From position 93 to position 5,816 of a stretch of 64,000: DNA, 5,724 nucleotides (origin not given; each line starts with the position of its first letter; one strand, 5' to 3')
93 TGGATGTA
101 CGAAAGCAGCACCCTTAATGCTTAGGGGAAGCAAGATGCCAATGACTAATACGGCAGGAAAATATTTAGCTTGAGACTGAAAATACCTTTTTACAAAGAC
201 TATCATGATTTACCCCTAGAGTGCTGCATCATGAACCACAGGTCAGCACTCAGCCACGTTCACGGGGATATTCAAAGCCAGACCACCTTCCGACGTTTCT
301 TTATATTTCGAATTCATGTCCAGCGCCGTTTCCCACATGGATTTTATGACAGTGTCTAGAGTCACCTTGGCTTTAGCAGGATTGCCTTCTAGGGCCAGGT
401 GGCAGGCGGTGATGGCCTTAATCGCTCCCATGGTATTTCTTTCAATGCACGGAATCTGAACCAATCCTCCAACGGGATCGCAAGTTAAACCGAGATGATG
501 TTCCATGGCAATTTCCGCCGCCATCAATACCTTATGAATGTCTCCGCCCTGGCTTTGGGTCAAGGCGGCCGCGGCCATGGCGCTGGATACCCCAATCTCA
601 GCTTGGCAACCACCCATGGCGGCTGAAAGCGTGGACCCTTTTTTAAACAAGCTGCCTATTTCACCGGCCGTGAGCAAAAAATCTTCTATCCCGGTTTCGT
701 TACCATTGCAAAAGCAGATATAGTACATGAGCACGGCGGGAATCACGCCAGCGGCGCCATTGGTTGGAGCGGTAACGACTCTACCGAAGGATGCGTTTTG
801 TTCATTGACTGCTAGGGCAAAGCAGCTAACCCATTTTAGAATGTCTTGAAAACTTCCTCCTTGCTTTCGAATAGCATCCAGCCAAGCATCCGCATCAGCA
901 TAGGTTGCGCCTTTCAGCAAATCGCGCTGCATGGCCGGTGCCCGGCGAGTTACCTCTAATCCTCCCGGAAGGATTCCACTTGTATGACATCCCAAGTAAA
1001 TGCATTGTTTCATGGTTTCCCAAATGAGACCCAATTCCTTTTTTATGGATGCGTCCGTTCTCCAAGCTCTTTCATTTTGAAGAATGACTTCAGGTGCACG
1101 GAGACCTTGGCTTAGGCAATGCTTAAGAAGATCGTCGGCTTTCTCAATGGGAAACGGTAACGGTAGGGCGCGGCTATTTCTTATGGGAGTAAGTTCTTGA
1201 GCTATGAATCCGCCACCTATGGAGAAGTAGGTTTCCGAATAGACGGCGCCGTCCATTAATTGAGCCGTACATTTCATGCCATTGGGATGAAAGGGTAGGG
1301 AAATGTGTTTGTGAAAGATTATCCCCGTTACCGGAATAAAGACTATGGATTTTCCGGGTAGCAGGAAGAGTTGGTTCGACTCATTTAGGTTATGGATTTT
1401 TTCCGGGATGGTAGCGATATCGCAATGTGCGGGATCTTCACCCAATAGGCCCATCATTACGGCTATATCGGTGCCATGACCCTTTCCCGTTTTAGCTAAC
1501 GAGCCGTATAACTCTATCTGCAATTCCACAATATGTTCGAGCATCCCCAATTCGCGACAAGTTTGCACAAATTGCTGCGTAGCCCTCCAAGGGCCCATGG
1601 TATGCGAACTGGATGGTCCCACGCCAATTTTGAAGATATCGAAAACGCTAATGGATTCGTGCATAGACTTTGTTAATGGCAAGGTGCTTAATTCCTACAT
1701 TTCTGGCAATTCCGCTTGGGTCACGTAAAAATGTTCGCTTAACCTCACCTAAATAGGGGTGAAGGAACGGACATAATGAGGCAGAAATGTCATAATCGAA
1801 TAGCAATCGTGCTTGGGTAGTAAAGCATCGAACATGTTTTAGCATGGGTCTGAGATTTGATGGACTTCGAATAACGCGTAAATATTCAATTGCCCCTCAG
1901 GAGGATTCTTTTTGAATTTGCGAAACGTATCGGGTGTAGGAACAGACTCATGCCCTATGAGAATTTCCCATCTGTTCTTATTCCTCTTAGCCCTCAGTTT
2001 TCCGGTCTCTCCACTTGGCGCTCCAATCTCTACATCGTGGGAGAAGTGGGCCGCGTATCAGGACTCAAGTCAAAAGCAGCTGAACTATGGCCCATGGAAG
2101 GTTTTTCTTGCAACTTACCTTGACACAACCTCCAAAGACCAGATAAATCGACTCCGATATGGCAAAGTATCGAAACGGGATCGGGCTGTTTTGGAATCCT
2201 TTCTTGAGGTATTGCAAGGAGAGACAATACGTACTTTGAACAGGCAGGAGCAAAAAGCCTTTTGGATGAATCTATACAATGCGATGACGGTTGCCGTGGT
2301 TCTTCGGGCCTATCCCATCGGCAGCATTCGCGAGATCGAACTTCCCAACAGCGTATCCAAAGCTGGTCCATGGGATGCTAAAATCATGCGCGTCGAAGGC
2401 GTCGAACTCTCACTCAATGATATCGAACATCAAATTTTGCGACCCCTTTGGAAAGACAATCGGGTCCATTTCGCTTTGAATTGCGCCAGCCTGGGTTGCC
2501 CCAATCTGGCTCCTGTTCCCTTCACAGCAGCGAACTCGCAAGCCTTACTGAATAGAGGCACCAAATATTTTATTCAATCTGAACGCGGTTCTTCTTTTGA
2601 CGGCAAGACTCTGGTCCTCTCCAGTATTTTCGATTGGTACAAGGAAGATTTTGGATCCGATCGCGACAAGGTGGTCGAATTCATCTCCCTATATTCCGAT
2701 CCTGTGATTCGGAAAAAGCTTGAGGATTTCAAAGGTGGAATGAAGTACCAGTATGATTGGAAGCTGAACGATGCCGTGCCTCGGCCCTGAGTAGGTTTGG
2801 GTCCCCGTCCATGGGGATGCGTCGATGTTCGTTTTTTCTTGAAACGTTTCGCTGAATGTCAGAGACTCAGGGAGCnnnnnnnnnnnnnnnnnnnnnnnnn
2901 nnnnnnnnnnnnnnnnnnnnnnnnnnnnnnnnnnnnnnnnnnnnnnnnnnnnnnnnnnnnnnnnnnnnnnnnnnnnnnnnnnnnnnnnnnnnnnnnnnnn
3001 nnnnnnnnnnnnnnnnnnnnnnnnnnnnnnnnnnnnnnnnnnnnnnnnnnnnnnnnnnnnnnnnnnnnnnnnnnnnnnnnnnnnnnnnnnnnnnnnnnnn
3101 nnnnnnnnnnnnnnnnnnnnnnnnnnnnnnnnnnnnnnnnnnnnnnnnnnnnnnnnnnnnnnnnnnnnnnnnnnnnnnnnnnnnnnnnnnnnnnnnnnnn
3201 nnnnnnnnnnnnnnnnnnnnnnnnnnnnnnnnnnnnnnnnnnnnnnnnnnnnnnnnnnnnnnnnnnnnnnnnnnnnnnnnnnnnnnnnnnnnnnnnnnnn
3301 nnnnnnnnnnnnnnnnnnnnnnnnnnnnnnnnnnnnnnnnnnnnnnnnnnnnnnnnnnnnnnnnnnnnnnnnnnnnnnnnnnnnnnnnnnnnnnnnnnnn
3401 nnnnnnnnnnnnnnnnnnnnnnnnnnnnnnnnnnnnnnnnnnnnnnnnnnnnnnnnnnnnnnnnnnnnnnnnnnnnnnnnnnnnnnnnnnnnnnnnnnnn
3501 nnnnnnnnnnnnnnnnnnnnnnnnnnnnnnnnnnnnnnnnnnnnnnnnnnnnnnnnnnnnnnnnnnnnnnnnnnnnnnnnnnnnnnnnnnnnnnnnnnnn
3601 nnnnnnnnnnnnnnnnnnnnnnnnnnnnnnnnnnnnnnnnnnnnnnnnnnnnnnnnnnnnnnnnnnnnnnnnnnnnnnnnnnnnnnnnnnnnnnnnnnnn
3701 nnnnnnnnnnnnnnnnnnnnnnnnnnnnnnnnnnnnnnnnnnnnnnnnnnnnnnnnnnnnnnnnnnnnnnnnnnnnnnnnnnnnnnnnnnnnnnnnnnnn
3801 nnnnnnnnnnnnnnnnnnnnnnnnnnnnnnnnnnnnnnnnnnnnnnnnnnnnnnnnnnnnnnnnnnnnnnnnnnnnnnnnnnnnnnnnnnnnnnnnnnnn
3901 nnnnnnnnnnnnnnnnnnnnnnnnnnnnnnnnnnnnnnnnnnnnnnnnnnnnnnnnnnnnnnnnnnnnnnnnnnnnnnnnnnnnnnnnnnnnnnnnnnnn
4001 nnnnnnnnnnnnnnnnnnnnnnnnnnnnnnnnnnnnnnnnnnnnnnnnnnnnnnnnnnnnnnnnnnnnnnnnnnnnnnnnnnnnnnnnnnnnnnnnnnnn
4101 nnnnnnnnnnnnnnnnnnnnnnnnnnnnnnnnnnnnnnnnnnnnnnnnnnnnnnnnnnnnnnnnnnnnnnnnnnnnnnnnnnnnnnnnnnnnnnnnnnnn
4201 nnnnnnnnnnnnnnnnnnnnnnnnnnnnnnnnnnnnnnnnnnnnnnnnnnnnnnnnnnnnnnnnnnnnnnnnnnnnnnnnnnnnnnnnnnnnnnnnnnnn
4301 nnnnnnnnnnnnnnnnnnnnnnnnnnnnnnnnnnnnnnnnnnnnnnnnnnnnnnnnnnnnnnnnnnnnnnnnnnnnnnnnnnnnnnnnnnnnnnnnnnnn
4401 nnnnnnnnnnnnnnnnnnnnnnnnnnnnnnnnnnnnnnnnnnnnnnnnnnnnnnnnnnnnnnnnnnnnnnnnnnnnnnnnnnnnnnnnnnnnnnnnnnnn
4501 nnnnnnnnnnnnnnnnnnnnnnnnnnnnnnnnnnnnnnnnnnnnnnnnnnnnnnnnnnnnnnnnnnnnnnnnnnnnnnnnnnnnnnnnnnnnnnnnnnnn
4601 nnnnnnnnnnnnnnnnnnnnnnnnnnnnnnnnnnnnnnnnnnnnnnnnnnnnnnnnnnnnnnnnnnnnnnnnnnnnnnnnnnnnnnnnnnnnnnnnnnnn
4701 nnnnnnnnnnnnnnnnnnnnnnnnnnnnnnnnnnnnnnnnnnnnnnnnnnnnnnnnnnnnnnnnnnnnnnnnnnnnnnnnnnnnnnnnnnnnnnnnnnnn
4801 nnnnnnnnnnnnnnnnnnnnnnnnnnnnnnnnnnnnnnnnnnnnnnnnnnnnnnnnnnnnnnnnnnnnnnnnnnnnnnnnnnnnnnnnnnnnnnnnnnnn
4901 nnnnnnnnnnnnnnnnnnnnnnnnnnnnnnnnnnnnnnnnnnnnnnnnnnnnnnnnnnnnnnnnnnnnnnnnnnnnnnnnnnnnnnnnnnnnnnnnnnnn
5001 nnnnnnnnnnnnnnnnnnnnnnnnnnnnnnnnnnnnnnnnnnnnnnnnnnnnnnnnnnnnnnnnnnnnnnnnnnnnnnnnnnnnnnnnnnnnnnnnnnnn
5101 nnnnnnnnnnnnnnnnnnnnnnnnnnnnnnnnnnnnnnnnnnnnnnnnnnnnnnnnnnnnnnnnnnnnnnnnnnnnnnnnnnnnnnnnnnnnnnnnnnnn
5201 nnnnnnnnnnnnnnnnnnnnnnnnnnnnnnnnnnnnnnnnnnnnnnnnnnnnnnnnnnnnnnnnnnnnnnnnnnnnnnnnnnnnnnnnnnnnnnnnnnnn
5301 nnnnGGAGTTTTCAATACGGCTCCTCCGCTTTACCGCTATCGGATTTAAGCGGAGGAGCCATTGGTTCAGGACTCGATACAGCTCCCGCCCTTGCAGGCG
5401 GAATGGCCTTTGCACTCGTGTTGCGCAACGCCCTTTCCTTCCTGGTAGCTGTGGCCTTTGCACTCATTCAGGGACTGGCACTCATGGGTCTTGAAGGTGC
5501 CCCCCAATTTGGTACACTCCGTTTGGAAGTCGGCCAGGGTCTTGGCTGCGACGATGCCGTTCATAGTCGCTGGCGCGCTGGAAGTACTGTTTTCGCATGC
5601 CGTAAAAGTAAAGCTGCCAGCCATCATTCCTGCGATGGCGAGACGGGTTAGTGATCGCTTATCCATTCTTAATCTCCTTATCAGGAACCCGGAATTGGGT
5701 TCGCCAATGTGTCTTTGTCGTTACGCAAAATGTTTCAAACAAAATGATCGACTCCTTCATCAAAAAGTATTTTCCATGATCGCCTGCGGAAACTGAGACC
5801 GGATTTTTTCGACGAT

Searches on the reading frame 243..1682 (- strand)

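Call 16: search_protein_families(library=pfam, proteins=[window:243-1682:-], max_evalue=0.001)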
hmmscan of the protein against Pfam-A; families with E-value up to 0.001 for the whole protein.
window:243-1682:- (479 aa): 2 families
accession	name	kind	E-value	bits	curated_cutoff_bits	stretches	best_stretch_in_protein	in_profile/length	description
PF03313.21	SDH_alpha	-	3.5e-79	266.6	26.4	1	192-469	2-260/260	Serine dehydratase alpha chain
PF03315.21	SDH_beta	-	9.1e-55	185.7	26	1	12-163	1-153/155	Serine dehydratase beta chain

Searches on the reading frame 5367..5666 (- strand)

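Call 98: search_protein_families(library=pfam, proteins=[window:5367-5666:-], max_evalue=1)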
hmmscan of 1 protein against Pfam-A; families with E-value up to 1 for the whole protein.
window:5367-5666:- (99 aa): 1 family
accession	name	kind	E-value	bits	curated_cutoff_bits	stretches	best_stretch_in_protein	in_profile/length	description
PF20084.4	TrbK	-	0.08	13.5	23.9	1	1-64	1-71/102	Conjugative transfer region protein TrbK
